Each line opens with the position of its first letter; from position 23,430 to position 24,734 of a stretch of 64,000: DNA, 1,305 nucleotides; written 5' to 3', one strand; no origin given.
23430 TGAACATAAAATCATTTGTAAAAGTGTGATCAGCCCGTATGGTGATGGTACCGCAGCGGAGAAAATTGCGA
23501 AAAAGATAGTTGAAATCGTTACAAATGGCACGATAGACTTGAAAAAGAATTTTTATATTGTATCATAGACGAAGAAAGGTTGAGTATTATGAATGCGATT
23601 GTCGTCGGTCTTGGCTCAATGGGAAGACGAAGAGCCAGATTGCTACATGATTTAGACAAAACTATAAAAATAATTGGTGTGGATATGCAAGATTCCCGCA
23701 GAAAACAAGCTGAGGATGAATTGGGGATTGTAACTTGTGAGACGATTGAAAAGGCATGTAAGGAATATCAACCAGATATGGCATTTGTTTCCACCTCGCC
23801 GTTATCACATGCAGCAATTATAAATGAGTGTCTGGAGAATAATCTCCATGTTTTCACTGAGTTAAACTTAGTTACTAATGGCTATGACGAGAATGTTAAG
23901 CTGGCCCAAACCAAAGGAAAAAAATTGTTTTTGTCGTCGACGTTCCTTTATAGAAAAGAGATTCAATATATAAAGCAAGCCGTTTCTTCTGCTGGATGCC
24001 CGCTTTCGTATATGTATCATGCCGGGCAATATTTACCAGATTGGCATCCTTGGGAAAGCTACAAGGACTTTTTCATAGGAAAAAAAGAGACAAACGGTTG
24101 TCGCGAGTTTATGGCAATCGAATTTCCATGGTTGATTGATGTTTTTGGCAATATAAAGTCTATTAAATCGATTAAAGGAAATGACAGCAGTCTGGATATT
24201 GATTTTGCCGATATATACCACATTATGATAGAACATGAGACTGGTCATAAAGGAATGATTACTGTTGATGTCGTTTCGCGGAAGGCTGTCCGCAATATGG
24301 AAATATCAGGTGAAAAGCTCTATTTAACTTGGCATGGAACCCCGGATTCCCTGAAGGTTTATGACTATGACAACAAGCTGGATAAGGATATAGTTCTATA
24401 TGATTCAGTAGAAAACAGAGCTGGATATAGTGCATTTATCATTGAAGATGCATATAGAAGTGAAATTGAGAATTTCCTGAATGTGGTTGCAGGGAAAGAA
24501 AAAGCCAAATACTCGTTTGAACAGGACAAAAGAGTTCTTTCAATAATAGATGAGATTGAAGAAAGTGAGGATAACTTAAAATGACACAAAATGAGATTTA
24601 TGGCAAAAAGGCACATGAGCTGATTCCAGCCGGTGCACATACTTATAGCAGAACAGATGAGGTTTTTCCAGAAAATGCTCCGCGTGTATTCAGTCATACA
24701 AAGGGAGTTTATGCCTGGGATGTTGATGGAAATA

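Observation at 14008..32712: Legionaminic/neuraminic-type nonulosonic acid island grafted onto the LPS inner-core (heptose) locus of a diderm Firmicute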

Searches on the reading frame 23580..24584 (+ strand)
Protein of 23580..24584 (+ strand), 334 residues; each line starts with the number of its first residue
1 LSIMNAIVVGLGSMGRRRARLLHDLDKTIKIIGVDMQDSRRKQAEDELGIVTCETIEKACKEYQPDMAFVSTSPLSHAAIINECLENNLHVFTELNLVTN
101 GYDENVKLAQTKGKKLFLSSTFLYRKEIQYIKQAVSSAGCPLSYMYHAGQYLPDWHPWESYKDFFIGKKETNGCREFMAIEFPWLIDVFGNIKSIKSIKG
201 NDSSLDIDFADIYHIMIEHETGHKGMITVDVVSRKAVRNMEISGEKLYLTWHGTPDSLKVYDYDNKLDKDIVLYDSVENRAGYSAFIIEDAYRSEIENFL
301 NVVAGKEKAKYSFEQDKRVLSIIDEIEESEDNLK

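Call 3: search_protein_families(library=pfam, proteins=[window:23580-24584:+])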
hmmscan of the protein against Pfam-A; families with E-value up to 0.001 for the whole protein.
window:23580-24584:+ (334 aa): 1 family
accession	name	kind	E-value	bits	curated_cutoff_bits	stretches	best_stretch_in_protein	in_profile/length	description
PF01408.29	GFO_IDH_MocA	-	6.4e-12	46.6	24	1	5-117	2-117/120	Oxidoreductase family, NAD-binding Rossmann fold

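Call 5: search_protein_families(library=ncbifam, proteins=[window:23580-24584:+], max_evalue=0.00001)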
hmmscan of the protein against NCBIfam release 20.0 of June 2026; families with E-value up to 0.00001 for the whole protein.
window:23580-24584:+ (334 aa): 2 families
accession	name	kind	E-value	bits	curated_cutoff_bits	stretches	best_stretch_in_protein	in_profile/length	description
TIGR04380.1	myo_inos_iolG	equivalog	5.6e-10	38.6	355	1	5-136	3-138/330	inositol 2-dehydrogenase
NF040723.1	UDP-GlcNAcDh_Arch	equivalog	1.2e-07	31.6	450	0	5-121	2-119/302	UDP-N-acetylglucosamine 3-dehydrogenase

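Call 60: search_solved_structures(query=window:23580-24584:+, max_evalue=0.001)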
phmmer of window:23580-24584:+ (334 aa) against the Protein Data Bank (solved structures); distinct sequences matched with E-value up to 0.001: 5.
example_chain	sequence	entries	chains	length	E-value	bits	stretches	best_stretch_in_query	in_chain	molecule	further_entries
3cea_A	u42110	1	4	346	1.3e-06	30.9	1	4-300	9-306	Myo-inositol 2-dehydrogenase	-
3ezy_A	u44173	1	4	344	4.2e-06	29.3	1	7-137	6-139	Dehydrogenase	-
1lc0_A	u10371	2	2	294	0.00046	22.6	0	6-135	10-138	Biliverdin Reductase A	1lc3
1gcu_A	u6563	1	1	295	0.00049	22.5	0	6-135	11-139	BILIVERDIN REDUCTASE A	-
2h63_A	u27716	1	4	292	0.00064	22.1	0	5-137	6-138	Biliverdin reductase A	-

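Call 85: search_dna_similar(query=window:23580-24584:+, collection=plasmids, mode=protein, max_evalue=1e-10, max_rows=12)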
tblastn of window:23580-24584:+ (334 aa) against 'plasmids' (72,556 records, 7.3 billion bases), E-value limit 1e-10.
Records with a match: 4; places in all: 4; records where one place covers at least 80% of the query: 3.
Best place of each record, by identity: <60% 4.
By first word of the organism name: Subdoligranulum 1; Halorussus 1; Sulfitobacter 1; Rhizobium 1.
By predicted mobility (MOB-suite, as given by PLSDB): non-mobilizable 3; mobilizable 1.
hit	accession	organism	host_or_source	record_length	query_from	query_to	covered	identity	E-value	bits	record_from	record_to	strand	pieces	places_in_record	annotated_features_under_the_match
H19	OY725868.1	Subdoligranulum variabile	-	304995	4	320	95%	48.9%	2e-97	322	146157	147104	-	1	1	record has no annotation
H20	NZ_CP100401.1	Halorussus aquaticus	cell culture,saline soil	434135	4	317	94%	24.8%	9e-24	109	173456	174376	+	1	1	Gfo/Idh/MocA family oxidoreductase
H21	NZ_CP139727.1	Sulfitobacter faviae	Bacterial Culture,hydrothermal vent ...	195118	3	307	91%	23.4%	4e-15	84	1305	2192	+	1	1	Gfo/Idh/MocA family oxidoreductase | nucleotidyltransferase family protein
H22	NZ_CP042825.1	Rhizobium sp. WL3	Wheat,phyllosphere swab,leaves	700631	5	246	72%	23.0%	2e-11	73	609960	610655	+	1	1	Gfo/Idh/MocA family oxidoreductase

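Call 88: get_annotated_region(hit=H21, flank=9000)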
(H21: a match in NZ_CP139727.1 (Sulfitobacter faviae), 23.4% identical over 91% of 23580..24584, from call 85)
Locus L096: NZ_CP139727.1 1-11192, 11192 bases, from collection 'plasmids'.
description: Sulfitobacter faviae strain OXR-9 plasmid unnamed02, complete sequence
organism: Sulfitobacter faviae (NCBI taxid 1775881)
taxonomy: Bacteria; Pseudomonadota; Alphaproteobacteria; Rhodobacterales; Roseobacteraceae; Sulfitobacter; Sulfitobacter faviae
host: -; source: Bacterial Culture,hydrothermal vent plume; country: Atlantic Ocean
typing (MOB-suite, as given by PLSDB): mobilizable; relaxase MOBP
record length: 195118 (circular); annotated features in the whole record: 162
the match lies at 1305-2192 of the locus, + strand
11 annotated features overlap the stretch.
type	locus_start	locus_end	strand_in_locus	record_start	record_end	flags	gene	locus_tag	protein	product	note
CDS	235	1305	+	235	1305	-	-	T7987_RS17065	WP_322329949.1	nucleotidyltransferase family protein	-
CDS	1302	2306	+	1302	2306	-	-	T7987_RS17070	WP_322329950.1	Gfo/Idh/MocA family oxidoreductase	-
CDS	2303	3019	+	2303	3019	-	-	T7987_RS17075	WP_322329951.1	acylneuraminate cytidylyltransferase family protein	-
CDS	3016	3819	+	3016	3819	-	-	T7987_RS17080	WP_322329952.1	SDR family oxidoreductase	-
CDS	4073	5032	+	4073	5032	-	-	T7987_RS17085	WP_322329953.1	hypothetical protein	-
CDS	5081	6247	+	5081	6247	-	-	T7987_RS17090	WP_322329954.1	hypothetical protein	-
CDS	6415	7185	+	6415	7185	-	-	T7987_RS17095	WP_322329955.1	glycosyltransferase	-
CDS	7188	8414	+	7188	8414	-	-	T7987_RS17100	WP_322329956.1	hypothetical protein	-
CDS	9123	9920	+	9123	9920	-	-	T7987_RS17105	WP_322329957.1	glycosyltransferase family 2 protein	-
CDS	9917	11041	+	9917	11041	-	gmd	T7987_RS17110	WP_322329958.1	GDP-mannose 4,6-dehydratase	GO:0000271 - polysaccharide biosynthetic process [Evidence IEA]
CDS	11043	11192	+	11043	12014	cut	-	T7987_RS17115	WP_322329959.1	GDP-L-fucose synthase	-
